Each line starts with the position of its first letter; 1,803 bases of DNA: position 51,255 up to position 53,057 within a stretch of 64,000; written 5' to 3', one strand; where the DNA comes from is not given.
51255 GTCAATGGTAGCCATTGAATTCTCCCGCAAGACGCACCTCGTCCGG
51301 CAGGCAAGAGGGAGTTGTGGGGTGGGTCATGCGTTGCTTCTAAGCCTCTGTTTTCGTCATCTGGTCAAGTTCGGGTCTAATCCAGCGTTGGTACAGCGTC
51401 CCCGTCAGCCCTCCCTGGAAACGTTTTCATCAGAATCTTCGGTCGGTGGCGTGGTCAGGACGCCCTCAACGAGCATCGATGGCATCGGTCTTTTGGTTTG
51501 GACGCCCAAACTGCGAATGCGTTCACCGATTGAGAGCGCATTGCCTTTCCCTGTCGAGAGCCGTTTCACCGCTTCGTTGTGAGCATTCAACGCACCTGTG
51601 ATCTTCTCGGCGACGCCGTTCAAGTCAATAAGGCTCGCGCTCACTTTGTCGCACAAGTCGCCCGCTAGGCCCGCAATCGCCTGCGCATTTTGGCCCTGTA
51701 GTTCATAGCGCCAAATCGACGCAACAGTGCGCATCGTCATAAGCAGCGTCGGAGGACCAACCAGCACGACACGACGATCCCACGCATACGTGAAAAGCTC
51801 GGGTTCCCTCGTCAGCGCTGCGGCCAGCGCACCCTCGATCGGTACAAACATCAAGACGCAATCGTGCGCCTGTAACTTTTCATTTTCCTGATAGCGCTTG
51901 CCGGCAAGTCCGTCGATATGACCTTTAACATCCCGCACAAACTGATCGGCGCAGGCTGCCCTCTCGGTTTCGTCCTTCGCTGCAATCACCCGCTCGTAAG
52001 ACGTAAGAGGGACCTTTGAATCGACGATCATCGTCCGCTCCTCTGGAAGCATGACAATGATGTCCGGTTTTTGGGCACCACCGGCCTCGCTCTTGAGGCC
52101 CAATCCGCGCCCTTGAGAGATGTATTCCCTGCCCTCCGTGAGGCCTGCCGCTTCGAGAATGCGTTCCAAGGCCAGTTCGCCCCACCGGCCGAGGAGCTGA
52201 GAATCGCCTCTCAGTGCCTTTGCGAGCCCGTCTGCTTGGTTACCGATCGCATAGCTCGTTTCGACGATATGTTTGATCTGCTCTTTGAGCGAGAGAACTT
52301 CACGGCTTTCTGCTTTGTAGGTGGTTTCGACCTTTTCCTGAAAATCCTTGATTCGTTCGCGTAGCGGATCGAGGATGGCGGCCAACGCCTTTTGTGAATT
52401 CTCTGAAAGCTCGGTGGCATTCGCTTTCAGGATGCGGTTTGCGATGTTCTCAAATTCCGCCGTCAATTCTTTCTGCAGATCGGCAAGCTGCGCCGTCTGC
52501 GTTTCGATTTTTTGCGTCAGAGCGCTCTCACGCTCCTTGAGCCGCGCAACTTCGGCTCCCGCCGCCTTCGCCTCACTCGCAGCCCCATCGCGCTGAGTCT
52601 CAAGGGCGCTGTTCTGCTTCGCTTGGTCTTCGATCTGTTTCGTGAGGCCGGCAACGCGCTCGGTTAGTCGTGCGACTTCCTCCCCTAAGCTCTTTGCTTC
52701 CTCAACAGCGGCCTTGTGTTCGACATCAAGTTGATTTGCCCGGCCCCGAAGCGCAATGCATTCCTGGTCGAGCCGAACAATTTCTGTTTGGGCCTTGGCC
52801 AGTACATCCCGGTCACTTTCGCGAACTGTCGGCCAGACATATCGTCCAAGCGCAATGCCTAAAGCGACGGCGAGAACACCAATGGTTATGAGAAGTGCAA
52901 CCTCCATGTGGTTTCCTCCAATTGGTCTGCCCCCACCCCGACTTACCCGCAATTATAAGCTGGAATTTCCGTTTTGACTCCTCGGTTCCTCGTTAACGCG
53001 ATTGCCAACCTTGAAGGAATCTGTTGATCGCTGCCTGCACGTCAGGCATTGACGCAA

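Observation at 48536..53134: Low-GC two-gene islet: RmuC nuclease plus an RloC/PrrC-like Rad50-type ATPase, a candidate uncharacterised defence or DNA-surveillance pair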

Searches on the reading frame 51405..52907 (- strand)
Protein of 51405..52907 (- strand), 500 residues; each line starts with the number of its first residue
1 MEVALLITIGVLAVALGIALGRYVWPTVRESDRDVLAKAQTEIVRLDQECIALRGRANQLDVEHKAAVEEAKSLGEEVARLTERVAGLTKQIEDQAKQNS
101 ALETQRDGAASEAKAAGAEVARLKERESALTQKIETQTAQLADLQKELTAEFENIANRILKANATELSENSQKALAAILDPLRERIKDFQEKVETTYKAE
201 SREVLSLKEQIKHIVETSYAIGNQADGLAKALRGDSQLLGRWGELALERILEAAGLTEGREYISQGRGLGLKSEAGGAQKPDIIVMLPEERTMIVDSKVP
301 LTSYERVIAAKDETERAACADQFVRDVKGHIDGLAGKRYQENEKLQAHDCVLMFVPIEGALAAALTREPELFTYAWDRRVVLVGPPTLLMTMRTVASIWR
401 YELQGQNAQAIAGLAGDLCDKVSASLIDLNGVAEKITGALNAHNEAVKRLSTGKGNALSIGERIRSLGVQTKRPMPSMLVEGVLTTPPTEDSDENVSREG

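Call 6: search_protein_families(library=pfam, proteins=[window:51405-52907:-], max_evalue=0.01)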
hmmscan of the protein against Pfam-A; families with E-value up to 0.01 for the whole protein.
window:51405-52907:- (500 aa): 3 families
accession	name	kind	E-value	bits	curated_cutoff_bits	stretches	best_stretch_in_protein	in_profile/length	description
PF02646.22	RmuC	-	2.6e-86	289.8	26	1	174-472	2-289/291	RmuC family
PF24554.1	DUF7603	-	0.0011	20.1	27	1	35-102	9-76/110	Domain of unknown function (DUF7603)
PF14197.11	Cep57_CLD_2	-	0.0017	18.8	27.1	1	76-140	3-67/67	Centrosome localisation domain of PPC89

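Call 7: search_protein_families(library=padloc, proteins=[window:51405-52907:-], max_evalue=0.01)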
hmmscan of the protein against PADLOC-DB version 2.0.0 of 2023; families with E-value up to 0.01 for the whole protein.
window:51405-52907:- (500 aa): 15 families
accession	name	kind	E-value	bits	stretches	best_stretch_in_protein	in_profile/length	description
PDLC03812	RTasRmuC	-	1e-95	319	1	65-481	44-433/439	DRT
PDLC03865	LmuB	-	0.00024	17.4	1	38-216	577-776/1007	-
PDLC00504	JetC1|JetC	-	0.00024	17.3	1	40-233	288-483/1144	DUF3584 domain; MukB-like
PDLC03868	LmuB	-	0.00044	16.7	1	36-255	530-751/1035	-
PDLC00006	DruC1|DruC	-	0.00058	16.4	1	41-202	175-332/626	Unknown function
PDLC04161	HEC-07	-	0.00084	16.4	1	29-99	328-402/553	-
PDLC00581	JetC3|JetC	-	0.00084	15.2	1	36-199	802-969/1473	DUF3584 domain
PDLC02714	PbeC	-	0.0016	15.3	1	52-198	379-520/651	PbeC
PDLC00551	JetC2|JetC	-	0.0018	14.2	1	36-211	291-464/1365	DUF3584 domain; MukB-like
PDLC00582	JetC3|JetC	-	0.002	14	1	36-216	786-968/1472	DUF3584 domain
PDLC00519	JetC1|JetC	-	0.0024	14.1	1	48-230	263-448/1097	DUF3584 domain; MukB-like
PDLC00553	JetC2|JetC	-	0.0035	13.3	1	34-215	281-465/1361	DUF3584 domain; MukB-like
PDLC00580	JetC3|JetC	-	0.0036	13.6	1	31-200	274-446/1068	DUF3584 domain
PDLC00514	JetC1|JetC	-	0.0036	13.2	1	32-167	296-428/1117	DUF3584 domain; MukB-like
PDLC00513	JetC1|JetC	-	0.0083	12.2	1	66-229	284-449/1140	DUF3584 domain; MukB-like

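Call 8: search_protein_families(library=ncbifam, proteins=[window:51405-52907:-], max_evalue=0.01)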
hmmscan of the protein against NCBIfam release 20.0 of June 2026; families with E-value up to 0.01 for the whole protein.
window:51405-52907:- (500 aa): 7 families
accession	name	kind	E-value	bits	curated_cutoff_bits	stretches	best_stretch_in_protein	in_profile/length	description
NF007686.0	PRK10361.1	equivalog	2.6e-77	260.5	810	1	118-482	81-442/475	DNA recombination protein RmuC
TIGR02168.1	SMC_prok_B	equivalog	1.6e-06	26.2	567.35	1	34-215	700-881/1181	chromosome segregation protein SMC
TIGR02169.1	SMC_prok_A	equivalog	0.0003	18.6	729.4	1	37-216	248-435/1165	chromosome segregation protein SMC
TIGR04523.1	Mplasa_alph_rch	subfamily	0.0013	16.8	270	1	35-119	562-646/745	helix-rich protein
TIGR04211.1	SH3_and_anchor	equivalog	0.0019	17.8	65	1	30-127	62-162/198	TIGR04211 family SH3 domain-containing protein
NF058533.1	antiphage_ProA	equivalog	0.0024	15.3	1500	1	36-228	825-1024/1903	anti-phage protein ProA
NF045780.1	TrlF_fam_ATP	equivalog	0.0099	14.6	350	0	29-219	425-613/944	TrlF family AAA-like ATPase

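Call 14: find_related_loci(query=window:51405-52907:-, collection=genome_contigs, flank=10000)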
Query window:51405-52907:- (500 aa) in genome_contigs; peptide patterns used: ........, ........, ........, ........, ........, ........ (x = any residue, [..] = any of these).
219 stretches matched a pattern; 19 encode a relative of the query (tblastn E <= 1e-3); 19 distinct loci.
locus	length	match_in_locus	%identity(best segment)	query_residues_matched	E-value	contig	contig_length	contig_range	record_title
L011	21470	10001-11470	74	1-486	0e+0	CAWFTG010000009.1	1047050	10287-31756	MAG: uncultured Alphaproteobacteria bacterium isolate MFD09603.bin.1.272 genome assembly, contig: contig_6712, whole gen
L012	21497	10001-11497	87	1-499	0e+0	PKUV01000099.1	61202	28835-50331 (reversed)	MAG: Acidobacteriaceae bacterium isolate palsa_296 73.20120500_P39.11_contig_312, whole genome shotgun sequence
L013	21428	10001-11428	75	22-496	0e+0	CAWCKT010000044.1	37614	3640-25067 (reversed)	MAG: uncultured Alphaproteobacteria bacterium isolate MFD01248.bin.1.15 genome assembly, contig: contig_4591, whole geno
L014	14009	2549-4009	68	1-483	0e+0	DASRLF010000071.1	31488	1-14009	MAG TPA_asm: Pseudolabrys sp. isolate SMAG_U10181 k141_280029, whole genome shotgun sequence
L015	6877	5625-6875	72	22-480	0e+0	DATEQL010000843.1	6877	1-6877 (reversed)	MAG TPA_asm: Stellaceae bacterium isolate SMAG_U9046 k141_908390, whole genome shotgun sequence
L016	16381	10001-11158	71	107-493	0e+0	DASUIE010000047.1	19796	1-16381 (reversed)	MAG TPA_asm: Stellaceae bacterium isolate SMAG_U1452 k141_459566, whole genome shotgun sequence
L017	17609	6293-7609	62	22-496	3e-177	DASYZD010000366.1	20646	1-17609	MAG TPA_asm: Stellaceae bacterium isolate SMAG_U6353 k141_635015, whole genome shotgun sequence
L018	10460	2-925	85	192-499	1e-174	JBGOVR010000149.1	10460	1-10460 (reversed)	MAG: Candidatus Acidiferrum sp. isolate OBJ_0618_7090110_110 k141_2279479_length_10460_cov_21.9777, whole genome shotgun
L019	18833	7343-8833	74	1-497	0e+0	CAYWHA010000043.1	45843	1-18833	MAG TPA_asm: uncultured Solibacteraceae bacterium isolate binchicken_co3_380 genome assembly, contig: NODE_2296_length_4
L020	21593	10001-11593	81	1-489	0e+0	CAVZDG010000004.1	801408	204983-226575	MAG: uncultured Acidobacteriaceae bacterium isolate MFD09222.bin.1.125 genome assembly, contig: contig_38638, whole geno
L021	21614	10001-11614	74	1-496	0e+0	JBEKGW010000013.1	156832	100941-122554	MAG: Terriglobales bacterium isolate SPRUCE 262 SPRUCE_262_13, whole genome shotgun sequence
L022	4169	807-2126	33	1-476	1e-84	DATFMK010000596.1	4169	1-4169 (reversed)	MAG TPA_asm: Balneolales bacterium isolate SMAG_U9223 k141_34367, whole genome shotgun sequence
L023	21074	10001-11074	38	109-479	4e-81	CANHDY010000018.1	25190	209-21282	MAG: Rickettsiales bacterium isolate RE-15aug16-6 genome assembly, contig: RE-15aug16-6.fna-C18, whole genome shotgun se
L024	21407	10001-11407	32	1-480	9e-79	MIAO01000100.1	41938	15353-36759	MAG: Spirochaetes bacterium GWB1_36_13 gwb1_scaffold_433, whole genome shotgun sequence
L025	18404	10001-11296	32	5-475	2e-75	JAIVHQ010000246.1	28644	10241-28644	MAG: Flavobacteriales bacterium isolate MAG29 MTG29_4587, whole genome shotgun sequence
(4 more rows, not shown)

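Call 17: find_encoding_contigs(protein=window:51405-52907:-, flank=10000, max_places=6)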
Protein window:51405-52907:- (500 aa): 2 contigs read that carry it; 2 places shown.
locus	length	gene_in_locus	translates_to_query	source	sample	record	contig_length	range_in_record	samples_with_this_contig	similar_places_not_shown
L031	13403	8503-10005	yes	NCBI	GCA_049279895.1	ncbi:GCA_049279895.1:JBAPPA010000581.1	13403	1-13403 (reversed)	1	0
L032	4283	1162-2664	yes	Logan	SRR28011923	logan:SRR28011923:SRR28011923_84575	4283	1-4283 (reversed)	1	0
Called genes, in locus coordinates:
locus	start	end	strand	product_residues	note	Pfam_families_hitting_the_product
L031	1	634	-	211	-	?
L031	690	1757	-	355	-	PF02618:YceG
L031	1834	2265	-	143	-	PF03652:RuvX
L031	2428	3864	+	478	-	PF01551:Peptidase_M23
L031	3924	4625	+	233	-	PF03009:GDPD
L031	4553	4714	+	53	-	PF03009:GDPD, PF13653:GDPD_2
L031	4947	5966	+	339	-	PF00296:Bac_luciferase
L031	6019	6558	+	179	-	PF13473:Cupredoxin_1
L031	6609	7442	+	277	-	PF06293:Kdo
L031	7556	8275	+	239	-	PF01988:VIT1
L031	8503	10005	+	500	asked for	PF02646:RmuC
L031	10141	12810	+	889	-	PF13166:AAA_13, PF13304:AAA_21 (faint), PF02463:SMC_N (weak)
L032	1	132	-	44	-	?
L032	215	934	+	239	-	PF01988:VIT1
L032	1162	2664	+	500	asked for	PF02646:RmuC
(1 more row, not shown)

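Call 34: search_protein_families(library=pfam, proteins=[L012:6846-9923:+, L012:11671-13257:+, L012:14485-16413:+, L018:946-3240:+, L021:11638-13029:+, L021:12983-15199:+, L011:11617-14331:-, L013:12612-15149:+, L020:13339-16452:-, L019:5596-7185:+], max_evalue=0.0001)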
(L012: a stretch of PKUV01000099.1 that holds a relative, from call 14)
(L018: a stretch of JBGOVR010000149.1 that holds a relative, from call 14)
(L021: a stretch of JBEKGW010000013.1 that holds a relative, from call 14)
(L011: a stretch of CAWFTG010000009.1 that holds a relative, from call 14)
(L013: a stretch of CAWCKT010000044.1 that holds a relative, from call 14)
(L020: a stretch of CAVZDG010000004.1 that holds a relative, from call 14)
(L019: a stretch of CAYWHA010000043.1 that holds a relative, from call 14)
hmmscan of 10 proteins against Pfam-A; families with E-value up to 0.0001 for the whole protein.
L012:6846-9923:+ (1025 aa): 5 families
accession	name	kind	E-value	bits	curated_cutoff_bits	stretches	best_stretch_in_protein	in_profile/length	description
PF02463.25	SMC_N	-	6.1e-13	49.2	40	1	194-1003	1-202/220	RecF/RecN/SMC N terminal domain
PF13476.12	AAA_23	-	2.7e-11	44.9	27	1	197-389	1-174/201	AAA domain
PF13304.12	AAA_21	-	1.3e-09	39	27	0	217-238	1-22/304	AAA domain, putative AbiEii toxin, Type IV TA system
PF13175.12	AAA_15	-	5.1e-09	36.7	32.1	1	195-254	3-61/374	AAA ATPase domain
PF13166.12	AAA_13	-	1.7e-06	27.5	36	0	203-242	5-43/713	AAA domain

L012:11671-13257:+ (528 aa): 2 families
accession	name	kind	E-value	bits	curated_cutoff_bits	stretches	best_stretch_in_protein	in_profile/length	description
PF13482.12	RNase_H_2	-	1.2e-24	87.5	22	1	339-516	1-163/165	RNase_H superfamily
PF12705.13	PDDEXK_1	-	1.8e-05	25.3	22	1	115-250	120-246/247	PD-(D/E)XK nuclease superfamily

L012:14485-16413:+ (642 aa): 3 families
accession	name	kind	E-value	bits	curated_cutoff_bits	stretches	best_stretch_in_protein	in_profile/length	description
PF01935.23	DUF87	-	3.7e-33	115.9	23.2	1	137-436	2-218/220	Helicase HerA, central domain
PF05872.18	HerA_C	-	1.2e-06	27.9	22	0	446-515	246-316/502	Helicase HerA-like C-terminal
PF10412.15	TrwB_AAD_bind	-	2.9e-05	23.6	20.5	0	152-208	9-61/387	Type IV secretion-system coupling protein DNA-binding domain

L018:946-3240:+ (764 aa): 1 family
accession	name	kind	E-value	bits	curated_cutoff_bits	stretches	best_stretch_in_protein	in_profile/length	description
PF13166.12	AAA_13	-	2.9e-132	443.2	36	1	25-745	9-712/713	AAA domain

L021:11638-13029:+ (463 aa): 1 family
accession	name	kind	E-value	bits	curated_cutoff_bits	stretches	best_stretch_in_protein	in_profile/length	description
PF13289.12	SIR2_2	-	1.8e-13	51.2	24.5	1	226-383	3-111/141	SIR2-like domain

L021:12983-15199:+ (738 aa): 3 families
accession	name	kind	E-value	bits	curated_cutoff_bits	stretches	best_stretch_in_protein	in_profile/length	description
PF01935.23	DUF87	-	1.6e-22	81.2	23.2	1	156-320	1-146/220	Helicase HerA, central domain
PF01580.24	FtsK_SpoIIIE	-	2.1e-08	34.3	24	1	174-219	36-80/221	FtsK/SpoIIIE family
PF10412.15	TrwB_AAD_bind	-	8.5e-08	31.9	20.5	1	179-230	16-63/387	Type IV secretion-system coupling protein DNA-binding domain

L011:11617-14331:- (904 aa): 2 families
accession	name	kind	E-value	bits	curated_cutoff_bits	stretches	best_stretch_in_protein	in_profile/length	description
PF04851.21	ResIII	-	6.3e-20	72.2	22.5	1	32-236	20-163/164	Type III restriction enzyme, res subunit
PF18766.7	SWI2_SNF2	-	1.1e-06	29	26.7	1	169-265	99-187/221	SWI2/SNF2 ATPase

L013:12612-15149:+ (845 aa): 1 family
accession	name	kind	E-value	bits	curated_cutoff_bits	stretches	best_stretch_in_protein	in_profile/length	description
PF00343.26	Phosphorylase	-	6.8e-302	1003.5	27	1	133-838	4-712/713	Carbohydrate phosphorylase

L020:13339-16452:- (1037 aa): 1 family
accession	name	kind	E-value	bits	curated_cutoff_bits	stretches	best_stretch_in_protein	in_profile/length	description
PF04185.19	Phosphoesterase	-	5.6e-09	36.1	23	0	619-897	111-355/356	Phosphoesterase family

L019:5596-7185:+ (529 aa): 0 families

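Call 81: search_protein_families(library=padloc, proteins=[L018:946-3240:+], max_evalue=0.00001)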
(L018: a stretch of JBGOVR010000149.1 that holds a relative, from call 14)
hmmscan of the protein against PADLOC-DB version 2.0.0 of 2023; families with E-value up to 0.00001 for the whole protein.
L018:946-3240:+ (764 aa): 16 families
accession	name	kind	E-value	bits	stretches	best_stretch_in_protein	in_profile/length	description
PDLC04894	PDC-S06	-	3.4e-161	536.3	1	7-762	3-737/740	-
PDLC04896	PDC-S06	-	2.9e-111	371.3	1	7-761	2-729/732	-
PDLC04887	PDC-S06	-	3.2e-110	367.9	1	7-761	2-781/790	-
PDLC04886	PDC-S06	-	2e-54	183.6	1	20-756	14-718/727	-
PDLC04890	PDC-S06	-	8.7e-47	158.1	2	258-601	241-588/732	-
PDLC04897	PDC-S06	-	3.6e-45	152.8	1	25-681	16-664/727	-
PDLC04895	PDC-S06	-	3.8e-26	89.8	2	520-612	562-652/784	-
PDLC03859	LmuB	-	1.8e-19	68.4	1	152-596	204-596/611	-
PDLC04898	PDC-S06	-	7.7e-19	65.5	1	95-591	111-612/752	-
PDLC04891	PDC-S06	-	2e-11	41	1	275-599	380-698/858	-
PDLC02360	PrrC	-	3.2e-11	40.9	1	520-673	142-282/372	PrrC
PDLC04893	PDC-S06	-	6.4e-10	36.1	1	508-603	608-701/862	-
PDLC04888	PDC-S06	-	1.6e-09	34.5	1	517-607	621-707/851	-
PDLC04892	PDC-S06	-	2.1e-09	34.3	1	514-595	608-683/843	-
PDLC04889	PDC-S06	-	3.2e-07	27.3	0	517-629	415-526/693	-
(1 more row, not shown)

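Call 105: search_dna_similar(query=window:51405-52907:-, collection=plasmids, mode=protein, max_rows=60, max_evalue=1e-10)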
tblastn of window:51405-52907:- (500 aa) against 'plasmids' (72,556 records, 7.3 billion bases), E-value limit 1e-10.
Records with a match: 58; places in all: 58; records where one place covers at least 80% of the query: 8.
Best place of each record, by identity: <60% 58.
By first word of the organism name: Pseudoalteromonas 14; Escherichia 6; Paracoccus 5; Nocardia 3; Klebsiella 2; Variovorax 2; Citrobacter 2; Neisseria 2; Piscirickettsia 2; Enterobacter 2; and 16 more.
By predicted mobility (MOB-suite, as given by PLSDB): non-mobilizable 49; conjugative 5; mobilizable 4.
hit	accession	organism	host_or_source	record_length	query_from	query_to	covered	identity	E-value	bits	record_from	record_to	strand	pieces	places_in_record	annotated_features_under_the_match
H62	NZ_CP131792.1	Pseudomonas aeruginosa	Homo sapiens,culture,blood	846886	60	494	87%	36.4%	1e-74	263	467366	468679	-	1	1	rmuC: DNA recombination protein RmuC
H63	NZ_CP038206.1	Paracoccus pantotrophus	single cell,soil associated with ...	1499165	25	475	90%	34.8%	9e-65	234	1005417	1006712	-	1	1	none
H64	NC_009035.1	Shewanella baltica OS155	-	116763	9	491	97%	32.1%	1e-73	260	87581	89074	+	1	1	rmuC: DNA recombination protein RmuC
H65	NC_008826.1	Methylibium petroleiphilum PM1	-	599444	75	481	81%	37.4%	2e-78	274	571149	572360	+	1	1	rmuC: DNA recombination protein RmuC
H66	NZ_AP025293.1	Persicobacter psychrovividus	-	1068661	36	479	89%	33.0%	1e-67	243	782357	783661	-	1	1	none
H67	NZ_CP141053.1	Paracoccus denitrificans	-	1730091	71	473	81%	36.2%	3e-62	227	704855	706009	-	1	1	none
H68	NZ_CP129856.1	Klebsiella pneumoniae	Homo sapiens,whole organism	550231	51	481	86%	33.6%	5e-72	256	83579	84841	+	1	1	rmuC: DNA recombination protein RmuC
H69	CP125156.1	Klebsiella pneumoniae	-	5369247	51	481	86%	33.6%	1e-61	264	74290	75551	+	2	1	none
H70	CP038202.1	Paracoccus ferrooxidans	single cell,bioreactor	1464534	78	473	79%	35.7%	1e-63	231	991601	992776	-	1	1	DNA recombination protein RmuC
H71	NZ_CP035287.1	Paracoccus versutus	whole organism,soil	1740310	78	473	79%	35.7%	1e-63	231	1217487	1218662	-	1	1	none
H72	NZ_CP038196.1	Paracoccus versutus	single cell,soil adjacent to the roots ...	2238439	78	473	79%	35.7%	1e-63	231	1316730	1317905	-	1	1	none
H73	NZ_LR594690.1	Variovorax sp. WDL1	linuron-contaminated soil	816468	141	484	69%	39.8%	4e-76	268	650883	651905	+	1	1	rmuC: DNA recombination protein RmuC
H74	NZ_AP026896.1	Aeromonas caviae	Microbe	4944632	122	491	74%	36.4%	5e-68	244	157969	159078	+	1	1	none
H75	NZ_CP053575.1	Citrobacter sp. TSA-1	cell culture,laboratory stock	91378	126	485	72%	37.2%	7e-75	264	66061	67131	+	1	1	rmuC: DNA recombination protein RmuC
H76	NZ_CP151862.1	Citrobacter freundii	-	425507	126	485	72%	37.2%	2e-74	263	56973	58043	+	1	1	rmuC: DNA recombination protein RmuC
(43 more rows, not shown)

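Call 109: find_related_loci(query=L018:946-3240:+, collection=genome_contigs, flank=5000)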
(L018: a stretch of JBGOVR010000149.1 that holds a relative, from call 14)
Query L018:946-3240:+ (764 aa) in genome_contigs; peptide patterns used: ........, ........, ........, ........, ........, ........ (x = any residue, [..] = any of these).
34 stretches matched a pattern; 6 encode a relative of the query (tblastn E <= 1e-3); 5 distinct loci.
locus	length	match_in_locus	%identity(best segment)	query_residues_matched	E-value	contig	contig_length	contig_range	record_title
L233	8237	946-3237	100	1-764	0e+0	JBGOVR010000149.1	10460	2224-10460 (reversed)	MAG: Candidatus Acidiferrum sp. isolate OBJ_0618_7090110_110 k141_2279479_length_10460_cov_21.9777, whole genome shotgun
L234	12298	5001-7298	44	1-761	0e+0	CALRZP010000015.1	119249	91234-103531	MAG: Asaia bogorensis isolate JJ-MAC3-364-1-m1-bin333 genome assembly, contig: JJ-MAC3-364-C28, whole genome shotgun seq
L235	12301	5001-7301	42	4-761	0e+0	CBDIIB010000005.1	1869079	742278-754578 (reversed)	MAG: Tagaea sp. isolate 1864d970-a1a3-420f-b209-01b41db31efa genome assembly, contig: contig_5, whole genome shotgun seq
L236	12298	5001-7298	38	1-763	2e-172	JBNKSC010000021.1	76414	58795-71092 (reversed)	MAG: Terasakiella sp. isolate B1B2.bin.14.orig k141_1475929, whole genome shotgun sequence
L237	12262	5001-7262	36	1-756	8e-144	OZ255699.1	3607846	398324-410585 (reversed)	MAG: Parvibaculaceae bacterium isolate 17a506e2-2404-489d-92ec-42c0c049ea2c genome assembly, chromosome: 1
